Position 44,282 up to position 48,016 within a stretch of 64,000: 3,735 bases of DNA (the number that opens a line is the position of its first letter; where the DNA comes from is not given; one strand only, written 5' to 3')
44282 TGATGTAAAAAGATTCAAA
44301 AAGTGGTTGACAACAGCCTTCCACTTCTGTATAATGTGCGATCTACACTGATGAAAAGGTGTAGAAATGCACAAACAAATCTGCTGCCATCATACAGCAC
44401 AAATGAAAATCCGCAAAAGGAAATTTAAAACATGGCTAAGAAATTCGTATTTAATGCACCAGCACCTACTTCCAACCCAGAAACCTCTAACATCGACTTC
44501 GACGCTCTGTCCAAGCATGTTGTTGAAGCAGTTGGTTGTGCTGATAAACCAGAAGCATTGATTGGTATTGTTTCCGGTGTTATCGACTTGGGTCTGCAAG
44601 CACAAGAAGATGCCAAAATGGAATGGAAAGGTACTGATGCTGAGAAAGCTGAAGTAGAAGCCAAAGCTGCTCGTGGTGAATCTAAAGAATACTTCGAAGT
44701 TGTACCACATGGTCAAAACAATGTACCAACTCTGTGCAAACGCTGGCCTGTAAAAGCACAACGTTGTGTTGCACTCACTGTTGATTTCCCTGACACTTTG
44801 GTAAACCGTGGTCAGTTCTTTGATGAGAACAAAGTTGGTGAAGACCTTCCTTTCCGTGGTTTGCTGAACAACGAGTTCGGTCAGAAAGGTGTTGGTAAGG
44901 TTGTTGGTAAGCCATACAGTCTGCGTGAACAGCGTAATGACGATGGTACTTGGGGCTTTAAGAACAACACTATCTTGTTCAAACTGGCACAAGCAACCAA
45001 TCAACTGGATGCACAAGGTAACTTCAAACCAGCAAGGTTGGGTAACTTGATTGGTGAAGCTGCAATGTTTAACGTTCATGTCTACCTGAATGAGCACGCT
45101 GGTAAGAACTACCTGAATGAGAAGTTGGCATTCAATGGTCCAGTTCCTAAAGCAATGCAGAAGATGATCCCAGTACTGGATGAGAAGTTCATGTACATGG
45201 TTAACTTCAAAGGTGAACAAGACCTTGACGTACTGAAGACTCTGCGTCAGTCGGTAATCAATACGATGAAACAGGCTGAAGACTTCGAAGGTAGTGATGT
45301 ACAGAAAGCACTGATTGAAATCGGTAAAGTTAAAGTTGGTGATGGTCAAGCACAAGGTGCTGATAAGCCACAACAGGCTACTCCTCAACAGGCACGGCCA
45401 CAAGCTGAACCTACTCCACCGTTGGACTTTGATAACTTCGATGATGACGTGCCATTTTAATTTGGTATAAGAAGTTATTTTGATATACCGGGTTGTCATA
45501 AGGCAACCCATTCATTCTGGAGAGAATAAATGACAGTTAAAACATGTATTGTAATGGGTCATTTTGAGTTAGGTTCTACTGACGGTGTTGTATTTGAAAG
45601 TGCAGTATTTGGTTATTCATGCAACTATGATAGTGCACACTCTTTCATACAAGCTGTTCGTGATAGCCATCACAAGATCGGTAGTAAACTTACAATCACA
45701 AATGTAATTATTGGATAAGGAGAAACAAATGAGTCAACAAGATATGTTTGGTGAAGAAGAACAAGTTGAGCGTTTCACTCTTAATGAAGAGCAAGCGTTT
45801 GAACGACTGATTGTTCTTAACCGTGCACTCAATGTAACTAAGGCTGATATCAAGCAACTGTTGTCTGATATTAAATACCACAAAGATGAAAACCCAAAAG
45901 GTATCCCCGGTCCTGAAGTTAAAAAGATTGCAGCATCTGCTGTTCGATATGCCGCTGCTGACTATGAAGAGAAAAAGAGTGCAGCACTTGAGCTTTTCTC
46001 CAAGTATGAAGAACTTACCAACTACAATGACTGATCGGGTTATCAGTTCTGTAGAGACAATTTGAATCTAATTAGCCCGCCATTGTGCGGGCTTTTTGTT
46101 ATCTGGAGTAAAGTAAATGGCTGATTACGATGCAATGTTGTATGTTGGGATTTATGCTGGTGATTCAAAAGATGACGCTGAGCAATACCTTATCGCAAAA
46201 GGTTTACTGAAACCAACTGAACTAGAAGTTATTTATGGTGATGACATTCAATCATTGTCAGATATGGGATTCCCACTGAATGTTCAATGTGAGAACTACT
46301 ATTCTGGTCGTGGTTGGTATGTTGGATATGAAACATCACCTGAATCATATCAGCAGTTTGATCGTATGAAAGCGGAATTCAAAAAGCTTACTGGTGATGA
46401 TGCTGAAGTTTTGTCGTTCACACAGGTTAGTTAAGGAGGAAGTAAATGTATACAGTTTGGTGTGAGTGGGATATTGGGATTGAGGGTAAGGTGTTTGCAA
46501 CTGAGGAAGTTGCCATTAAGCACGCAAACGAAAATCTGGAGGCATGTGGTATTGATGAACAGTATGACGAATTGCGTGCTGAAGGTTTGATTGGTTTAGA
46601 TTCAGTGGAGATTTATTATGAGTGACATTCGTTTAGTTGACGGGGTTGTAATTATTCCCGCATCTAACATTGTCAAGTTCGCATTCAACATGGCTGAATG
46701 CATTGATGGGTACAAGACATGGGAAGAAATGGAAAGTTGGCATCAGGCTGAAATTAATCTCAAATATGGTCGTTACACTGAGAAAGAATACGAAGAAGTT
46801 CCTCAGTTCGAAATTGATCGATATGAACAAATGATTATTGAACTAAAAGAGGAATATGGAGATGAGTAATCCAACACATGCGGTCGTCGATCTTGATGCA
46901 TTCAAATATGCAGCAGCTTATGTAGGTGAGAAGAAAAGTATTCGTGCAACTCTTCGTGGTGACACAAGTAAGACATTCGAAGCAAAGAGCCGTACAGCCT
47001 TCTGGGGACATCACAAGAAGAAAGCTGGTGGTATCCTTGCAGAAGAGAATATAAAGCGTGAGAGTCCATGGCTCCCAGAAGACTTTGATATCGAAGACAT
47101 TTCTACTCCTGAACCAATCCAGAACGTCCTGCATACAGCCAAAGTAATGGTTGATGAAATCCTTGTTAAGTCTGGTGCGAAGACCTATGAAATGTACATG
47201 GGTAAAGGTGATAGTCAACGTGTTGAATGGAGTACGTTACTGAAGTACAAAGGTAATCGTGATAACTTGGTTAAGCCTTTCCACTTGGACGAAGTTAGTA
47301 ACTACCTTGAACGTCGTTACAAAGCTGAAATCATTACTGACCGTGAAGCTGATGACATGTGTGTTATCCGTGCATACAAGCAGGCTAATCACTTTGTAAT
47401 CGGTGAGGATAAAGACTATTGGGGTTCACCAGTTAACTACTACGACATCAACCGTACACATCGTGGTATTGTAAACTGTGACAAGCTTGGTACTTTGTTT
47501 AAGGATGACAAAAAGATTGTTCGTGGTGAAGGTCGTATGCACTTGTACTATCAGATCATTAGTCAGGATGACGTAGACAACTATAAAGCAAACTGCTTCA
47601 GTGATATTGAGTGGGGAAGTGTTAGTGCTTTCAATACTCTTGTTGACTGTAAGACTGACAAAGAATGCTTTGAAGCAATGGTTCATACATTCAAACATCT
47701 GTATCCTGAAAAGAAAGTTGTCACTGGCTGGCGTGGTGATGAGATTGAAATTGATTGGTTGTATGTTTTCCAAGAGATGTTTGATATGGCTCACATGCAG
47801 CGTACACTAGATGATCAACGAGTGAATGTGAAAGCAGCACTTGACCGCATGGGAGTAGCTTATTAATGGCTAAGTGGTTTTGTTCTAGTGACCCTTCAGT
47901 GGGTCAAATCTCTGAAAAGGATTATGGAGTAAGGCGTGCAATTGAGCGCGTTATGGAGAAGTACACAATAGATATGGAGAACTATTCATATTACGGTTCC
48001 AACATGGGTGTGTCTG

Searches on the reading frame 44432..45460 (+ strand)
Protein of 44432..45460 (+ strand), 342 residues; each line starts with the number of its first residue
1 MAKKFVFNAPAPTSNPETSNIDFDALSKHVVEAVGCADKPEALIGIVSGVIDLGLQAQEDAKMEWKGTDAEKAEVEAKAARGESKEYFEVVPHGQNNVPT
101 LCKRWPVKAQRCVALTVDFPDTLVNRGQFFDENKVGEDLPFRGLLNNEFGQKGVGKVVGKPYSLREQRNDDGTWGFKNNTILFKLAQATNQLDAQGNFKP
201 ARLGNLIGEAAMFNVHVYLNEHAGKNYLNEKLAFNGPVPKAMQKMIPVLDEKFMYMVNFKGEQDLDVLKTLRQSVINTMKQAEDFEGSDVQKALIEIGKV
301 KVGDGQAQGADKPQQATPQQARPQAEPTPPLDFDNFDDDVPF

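Call 64: search_protein_families(library=phrogs, proteins=[window:44432-45460:+], max_evalue=0.00001)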
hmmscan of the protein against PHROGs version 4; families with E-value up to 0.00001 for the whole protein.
window:44432-45460:+ (342 aa): 2 families
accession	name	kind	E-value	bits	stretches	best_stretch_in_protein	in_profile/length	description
phrog_2544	-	unknown function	1.3e-84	285.8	1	1-342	1-362/362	-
phrog_32668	-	unknown function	1e-07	32.2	1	140-300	172-332/406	-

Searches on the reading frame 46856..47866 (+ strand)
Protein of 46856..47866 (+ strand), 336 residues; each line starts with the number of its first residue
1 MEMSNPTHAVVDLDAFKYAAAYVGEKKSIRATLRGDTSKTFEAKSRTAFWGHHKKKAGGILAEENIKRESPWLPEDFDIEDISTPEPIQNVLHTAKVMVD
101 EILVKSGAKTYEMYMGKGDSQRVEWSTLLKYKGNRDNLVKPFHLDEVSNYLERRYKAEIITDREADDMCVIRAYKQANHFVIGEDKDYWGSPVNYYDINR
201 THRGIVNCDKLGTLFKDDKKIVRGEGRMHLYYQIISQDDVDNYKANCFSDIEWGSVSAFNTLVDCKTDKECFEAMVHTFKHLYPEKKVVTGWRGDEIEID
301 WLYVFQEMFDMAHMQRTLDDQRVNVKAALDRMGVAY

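Call 64: search_protein_families(library=phrogs, proteins=[window:46856-47866:+], max_evalue=0.00001)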
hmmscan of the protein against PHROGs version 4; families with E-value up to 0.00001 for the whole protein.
window:46856-47866:+ (336 aa): 1 family
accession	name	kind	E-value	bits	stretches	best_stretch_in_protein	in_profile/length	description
phrog_107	-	DNA, RNA and nucleotide metabolism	3.2e-45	156.2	1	2-320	115-366/542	exonuclease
